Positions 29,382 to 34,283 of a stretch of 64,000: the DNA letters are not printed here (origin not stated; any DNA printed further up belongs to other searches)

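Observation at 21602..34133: Three tandem giant genes (Mrr-like nuclease, STAND/NACHT NTPase, HEAT repeats) are essentially the only cargo of a tRNA-Thr island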

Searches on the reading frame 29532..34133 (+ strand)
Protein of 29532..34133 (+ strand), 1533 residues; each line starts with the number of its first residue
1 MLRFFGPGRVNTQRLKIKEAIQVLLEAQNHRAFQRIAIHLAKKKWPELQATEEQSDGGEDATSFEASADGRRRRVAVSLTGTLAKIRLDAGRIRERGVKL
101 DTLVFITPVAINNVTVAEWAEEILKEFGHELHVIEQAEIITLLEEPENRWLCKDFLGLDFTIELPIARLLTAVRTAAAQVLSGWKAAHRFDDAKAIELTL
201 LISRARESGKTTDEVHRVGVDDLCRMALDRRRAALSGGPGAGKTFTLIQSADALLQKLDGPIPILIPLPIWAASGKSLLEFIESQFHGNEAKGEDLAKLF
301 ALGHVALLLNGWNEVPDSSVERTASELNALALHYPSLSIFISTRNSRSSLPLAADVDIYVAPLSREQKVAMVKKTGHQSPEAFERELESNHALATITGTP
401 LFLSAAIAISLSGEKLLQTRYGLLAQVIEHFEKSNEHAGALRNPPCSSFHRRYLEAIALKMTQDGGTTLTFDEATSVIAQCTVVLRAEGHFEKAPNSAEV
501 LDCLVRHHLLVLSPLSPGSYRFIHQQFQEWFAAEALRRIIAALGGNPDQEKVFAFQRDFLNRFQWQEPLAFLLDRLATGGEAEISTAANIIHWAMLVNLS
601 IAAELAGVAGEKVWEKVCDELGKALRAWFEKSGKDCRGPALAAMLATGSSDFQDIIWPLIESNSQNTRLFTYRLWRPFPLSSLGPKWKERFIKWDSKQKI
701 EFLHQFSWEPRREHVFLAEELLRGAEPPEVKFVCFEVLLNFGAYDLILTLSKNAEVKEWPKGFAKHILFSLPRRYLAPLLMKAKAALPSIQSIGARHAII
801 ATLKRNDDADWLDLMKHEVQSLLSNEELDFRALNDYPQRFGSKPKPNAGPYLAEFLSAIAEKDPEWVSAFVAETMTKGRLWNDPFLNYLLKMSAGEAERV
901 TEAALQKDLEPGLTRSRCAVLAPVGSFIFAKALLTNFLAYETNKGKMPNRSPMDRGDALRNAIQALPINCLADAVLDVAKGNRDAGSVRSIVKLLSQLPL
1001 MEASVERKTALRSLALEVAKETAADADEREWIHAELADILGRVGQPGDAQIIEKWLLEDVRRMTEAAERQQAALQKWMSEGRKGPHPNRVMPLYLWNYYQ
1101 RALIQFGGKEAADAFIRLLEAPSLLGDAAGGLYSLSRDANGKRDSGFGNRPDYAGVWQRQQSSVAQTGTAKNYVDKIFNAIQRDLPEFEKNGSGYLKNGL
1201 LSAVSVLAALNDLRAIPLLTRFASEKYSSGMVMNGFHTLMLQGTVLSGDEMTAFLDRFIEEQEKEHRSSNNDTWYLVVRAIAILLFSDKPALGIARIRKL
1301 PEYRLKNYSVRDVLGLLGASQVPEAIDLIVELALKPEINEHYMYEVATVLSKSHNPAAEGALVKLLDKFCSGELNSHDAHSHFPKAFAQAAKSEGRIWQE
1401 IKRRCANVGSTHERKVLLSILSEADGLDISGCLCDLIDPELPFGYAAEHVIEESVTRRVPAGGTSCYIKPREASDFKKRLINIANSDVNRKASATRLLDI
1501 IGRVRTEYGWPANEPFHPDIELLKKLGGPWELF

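Call 5: search_protein_families(library=pfam, proteins=[window:29532-34133:+], max_evalue=0.1)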
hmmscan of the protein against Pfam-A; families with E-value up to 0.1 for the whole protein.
window:29532-34133:+ (1533 aa): 3 families
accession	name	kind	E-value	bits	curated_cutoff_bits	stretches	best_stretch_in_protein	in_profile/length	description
PF22726.1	NCAB2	-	4.6e-11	43.5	27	1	1451-1521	2-74/80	NACHT C-terminal Alpha/Beta 2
PF13646.12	HEAT_2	-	0.024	15.3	27.7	0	1023-1067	39-83/88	HEAT repeats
PF13245.12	AAA_19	-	0.04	14.5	25.1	0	225-257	6-38/134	AAA domain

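Call 6: search_protein_families(library=padloc, proteins=[window:29532-34133:+], max_evalue=0.1)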
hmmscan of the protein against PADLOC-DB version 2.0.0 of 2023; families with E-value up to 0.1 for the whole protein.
window:29532-34133:+ (1533 aa): 0 families

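Call 7: search_protein_families(library=ncbifam, proteins=[window:29532-34133:+], max_evalue=0.1)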
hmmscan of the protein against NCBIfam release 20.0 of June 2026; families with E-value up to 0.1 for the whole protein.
window:29532-34133:+ (1533 aa): 1 family
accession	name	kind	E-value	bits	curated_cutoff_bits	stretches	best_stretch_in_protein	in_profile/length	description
TIGR01447.1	recD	equivalog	0.012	14.2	310.15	1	223-255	156-188/597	exodeoxyribonuclease V subunit alpha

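Call 12: find_encoding_contigs(protein=window:29532-34133:+, flank=10000, max_places=6)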
Protein window:29532-34133:+ (1533 aa): 6 contigs read that carry it; 3 places shown.
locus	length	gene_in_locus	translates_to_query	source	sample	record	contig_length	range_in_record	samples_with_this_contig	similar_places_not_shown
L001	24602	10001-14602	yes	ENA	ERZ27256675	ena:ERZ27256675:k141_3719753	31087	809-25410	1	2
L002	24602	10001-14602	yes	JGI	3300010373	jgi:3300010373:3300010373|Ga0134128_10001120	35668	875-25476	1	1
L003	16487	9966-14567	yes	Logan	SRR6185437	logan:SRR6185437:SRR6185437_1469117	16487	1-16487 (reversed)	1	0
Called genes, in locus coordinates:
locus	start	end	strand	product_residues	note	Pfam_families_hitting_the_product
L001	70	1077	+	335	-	PF00589:Phage_integrase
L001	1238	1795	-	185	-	-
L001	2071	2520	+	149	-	-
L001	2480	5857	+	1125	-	-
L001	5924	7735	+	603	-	-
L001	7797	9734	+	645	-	PF03130:HEAT_PBS (faint), PF13646:HEAT_2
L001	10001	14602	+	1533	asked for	PF22726:NCAB2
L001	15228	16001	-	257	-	PF01863:YgjP-like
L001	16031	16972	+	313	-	PF13509:S1_2, PF17783:WHD_CvfB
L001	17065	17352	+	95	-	PF00216:Bac_DNA_binding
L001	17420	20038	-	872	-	PF04851:ResIII, PF00270:DEAD, PF22527:DEXQc_Suv3, PF00271:Helicase_C (faint), PF12029:DUF3516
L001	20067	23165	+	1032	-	PF08455:SNF2_assoc, PF00176:SNF2-rel_dom, PF00270:DEAD, PF04851:ResIII, PF00271:Helicase_C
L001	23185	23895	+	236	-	-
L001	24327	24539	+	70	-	-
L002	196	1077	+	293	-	PF00589:Phage_integrase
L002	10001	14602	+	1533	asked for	PF22726:NCAB2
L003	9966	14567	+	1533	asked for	PF22726:NCAB2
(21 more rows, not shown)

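Call 14: find_homologous_proteins(query=window:29532-34133:+)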
Query window:29532-34133:+ (1533 aa): 21 proteins with E <= 0.001 among 8000 candidates.
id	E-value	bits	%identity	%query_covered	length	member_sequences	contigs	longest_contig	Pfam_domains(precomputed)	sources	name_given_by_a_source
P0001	0.0e+0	2181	64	99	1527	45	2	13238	PF22726.3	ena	-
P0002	0.0e+0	2138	62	99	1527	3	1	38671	PF22726.3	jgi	jgi:hypothetical protein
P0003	0.0e+0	2089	61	99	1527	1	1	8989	PF22726.3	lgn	-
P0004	0.0e+0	1836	54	99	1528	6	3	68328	PF22726.3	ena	-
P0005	0.0e+0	1668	51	99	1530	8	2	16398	PF22726.3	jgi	jgi:hypothetical protein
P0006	0.0e+0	1345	44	99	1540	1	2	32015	PF22726.3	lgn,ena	-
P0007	0.0e+0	1301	43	99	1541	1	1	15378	PF22726.3,PF13646.13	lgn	-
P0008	0.0e+0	1284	42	99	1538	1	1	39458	PF22726.3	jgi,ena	-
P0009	0.0e+0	1222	40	99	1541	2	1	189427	PF22726.3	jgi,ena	-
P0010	0.0e+0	1196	40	99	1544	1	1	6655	PF22726.3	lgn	-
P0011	0.0e+0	1141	39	99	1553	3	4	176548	PF22726.3,PF13646.13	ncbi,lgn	-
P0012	0.0e+0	1123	39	99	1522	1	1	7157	PF22726.3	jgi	-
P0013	0.0e+0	1095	38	99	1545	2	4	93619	PF22726.3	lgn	-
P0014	1.3e-203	697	42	55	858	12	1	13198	-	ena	-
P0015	1.0e-198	681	31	99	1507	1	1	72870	PF22726.3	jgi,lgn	jgi:hypothetical protein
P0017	4.9e-137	477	27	99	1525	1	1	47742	PF22726.3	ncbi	-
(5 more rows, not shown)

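Call 15: find_encoding_contigs(protein=P0004, flank=10000, max_places=2)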
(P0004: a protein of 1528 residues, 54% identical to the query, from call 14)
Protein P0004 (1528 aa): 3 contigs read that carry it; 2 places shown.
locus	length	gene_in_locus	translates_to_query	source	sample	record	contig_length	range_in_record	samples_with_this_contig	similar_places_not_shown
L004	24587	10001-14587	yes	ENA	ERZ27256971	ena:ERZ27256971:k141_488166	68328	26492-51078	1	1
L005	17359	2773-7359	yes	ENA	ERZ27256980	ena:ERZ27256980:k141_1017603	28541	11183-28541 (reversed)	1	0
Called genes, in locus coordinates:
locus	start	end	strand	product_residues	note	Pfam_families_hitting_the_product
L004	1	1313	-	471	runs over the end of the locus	-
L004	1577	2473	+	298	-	PF07963:N_methyl (weak)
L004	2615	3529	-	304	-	PF01073:3Beta_HSD (weak), PF01370:Epimerase, PF16363:GDP_Man_Dehyd, PF04321:RmlD_sub_bind (weak), PF07993:NAD_binding_4 (weak), PF02719:Polysacc_synt_2 (weak)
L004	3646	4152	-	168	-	PF05635:23S_rRNA_IVP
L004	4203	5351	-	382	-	PF01520:Amidase_3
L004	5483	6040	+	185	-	PF02441:Flavoprotein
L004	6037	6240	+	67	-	-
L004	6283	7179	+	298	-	PF01040:UbiA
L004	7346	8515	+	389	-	PF04055:Radical_SAM, PF19288:CofH_C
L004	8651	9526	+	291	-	-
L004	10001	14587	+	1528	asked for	PF22726:NCAB2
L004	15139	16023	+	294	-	PF02621:VitK2_biosynth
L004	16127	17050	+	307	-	-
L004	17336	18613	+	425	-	PF28597:T2SSF_N, PF00482:T2SSF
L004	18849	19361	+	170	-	-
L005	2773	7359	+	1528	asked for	PF22726:NCAB2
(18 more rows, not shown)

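Call 16: find_encoding_contigs(protein=P0011, flank=10000, max_places=2)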
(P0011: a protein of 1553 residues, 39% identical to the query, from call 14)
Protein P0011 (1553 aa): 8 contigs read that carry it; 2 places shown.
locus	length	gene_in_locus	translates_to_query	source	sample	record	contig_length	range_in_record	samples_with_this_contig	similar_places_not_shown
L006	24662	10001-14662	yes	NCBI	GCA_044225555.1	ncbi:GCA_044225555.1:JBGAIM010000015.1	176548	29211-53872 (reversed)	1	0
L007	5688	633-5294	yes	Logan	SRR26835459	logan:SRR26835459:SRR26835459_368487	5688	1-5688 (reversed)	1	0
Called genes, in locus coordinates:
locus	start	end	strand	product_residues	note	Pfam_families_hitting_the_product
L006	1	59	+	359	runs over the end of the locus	PF00672:HAMP, PF00512:HisKA, PF02518:HATPase_c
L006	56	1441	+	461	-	PF02321:OEP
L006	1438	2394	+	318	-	PF25975:CzcB_C (weak), PF25989:YknX_C (weak)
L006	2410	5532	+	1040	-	PF00873:ACR_tran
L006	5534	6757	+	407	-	PF07690:MFS_1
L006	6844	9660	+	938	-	PF08751:TrwC, PF13086:AAA_11 (faint), PF13245:AAA_19, PF13604:AAA_30, PF01443:Viral_helicase1 (weak), PF22232:TraI_hel_assoc_N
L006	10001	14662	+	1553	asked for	PF13646:HEAT_2 (faint), PF22726:NCAB2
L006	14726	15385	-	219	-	PF04002:RadC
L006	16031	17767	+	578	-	PF07730:HisKA_3, PF13581:HATPase_c_2 (weak), PF02518:HATPase_c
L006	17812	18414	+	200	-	PF00072:Response_reg, PF13518:HTH_28 (faint), PF04545:Sigma70_r4 (faint), PF00196:GerE, PF08281:Sigma70_r4_2, PF12840:HTH_20 (weak), PF13384:HTH_23 (weak)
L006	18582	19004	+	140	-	PF00072:Response_reg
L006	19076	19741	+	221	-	PF11172:DUF2959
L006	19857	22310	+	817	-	PF00343:Phosphorylase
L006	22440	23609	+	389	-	PF25917:BSH_RND, PF25876:HH_MFP_RND, PF25989:YknX_C (faint), PF25944:Beta-barrel_RND, PF25967:RND-MFP_C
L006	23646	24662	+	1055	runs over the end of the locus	PF00873:ACR_tran, PF03176:MMPL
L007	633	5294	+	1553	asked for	PF13646:HEAT_2 (faint), PF22726:NCAB2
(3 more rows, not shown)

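Call 17: find_encoding_contigs(protein=P0002, flank=10000, max_places=2)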
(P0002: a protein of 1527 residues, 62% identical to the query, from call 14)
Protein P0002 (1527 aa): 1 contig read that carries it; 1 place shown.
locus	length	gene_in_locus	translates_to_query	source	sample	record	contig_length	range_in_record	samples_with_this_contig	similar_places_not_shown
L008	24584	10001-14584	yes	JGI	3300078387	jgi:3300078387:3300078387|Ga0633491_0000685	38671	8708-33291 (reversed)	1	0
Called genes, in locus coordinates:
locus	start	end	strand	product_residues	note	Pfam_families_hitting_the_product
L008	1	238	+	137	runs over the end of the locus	-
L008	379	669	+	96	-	PF01909:NTP_transf_2, PF18765:Polbeta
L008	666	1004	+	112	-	PF01934:HepT-like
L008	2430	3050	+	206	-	-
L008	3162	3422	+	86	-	-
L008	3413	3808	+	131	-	PF13650:Asp_protease_2, PF13975:gag-asp_proteas (weak)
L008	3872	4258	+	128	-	-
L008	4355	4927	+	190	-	-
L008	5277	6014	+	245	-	PF08843:AbiEii (faint)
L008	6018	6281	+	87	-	-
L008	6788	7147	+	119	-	-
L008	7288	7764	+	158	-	-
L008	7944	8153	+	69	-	-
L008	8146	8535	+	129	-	PF01850:PIN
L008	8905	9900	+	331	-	PF02899:Phage_int_SAM_1, PF13495:Phage_int_SAM_4 (weak), PF00589:Phage_integrase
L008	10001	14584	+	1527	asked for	PF22726:NCAB2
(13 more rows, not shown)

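Call 58: find_encoding_contigs(protein=P0001, flank=10000, max_places=2)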
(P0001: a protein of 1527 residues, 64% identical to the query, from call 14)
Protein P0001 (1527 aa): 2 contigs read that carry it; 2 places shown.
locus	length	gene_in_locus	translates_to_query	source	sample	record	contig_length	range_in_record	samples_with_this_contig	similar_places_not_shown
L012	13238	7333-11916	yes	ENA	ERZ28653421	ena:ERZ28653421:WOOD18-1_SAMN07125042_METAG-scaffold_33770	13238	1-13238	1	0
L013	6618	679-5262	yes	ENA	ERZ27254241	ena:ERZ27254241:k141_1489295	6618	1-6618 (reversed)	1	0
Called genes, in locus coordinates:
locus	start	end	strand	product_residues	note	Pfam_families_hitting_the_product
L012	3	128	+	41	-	?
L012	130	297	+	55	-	-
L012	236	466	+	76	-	-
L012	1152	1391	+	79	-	-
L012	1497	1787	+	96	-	-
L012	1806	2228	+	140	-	-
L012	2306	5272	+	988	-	PF08751:TrwC, PF05970:PIF1 (faint), PF13245:AAA_19, PF13604:AAA_30, PF01443:Viral_helicase1 (weak), PF22232:TraI_hel_assoc_N (weak)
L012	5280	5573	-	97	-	-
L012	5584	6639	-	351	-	PF00589:Phage_integrase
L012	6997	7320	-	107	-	-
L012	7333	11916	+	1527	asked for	PF22726:NCAB2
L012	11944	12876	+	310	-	-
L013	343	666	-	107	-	-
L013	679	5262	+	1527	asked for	PF22726:NCAB2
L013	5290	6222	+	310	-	-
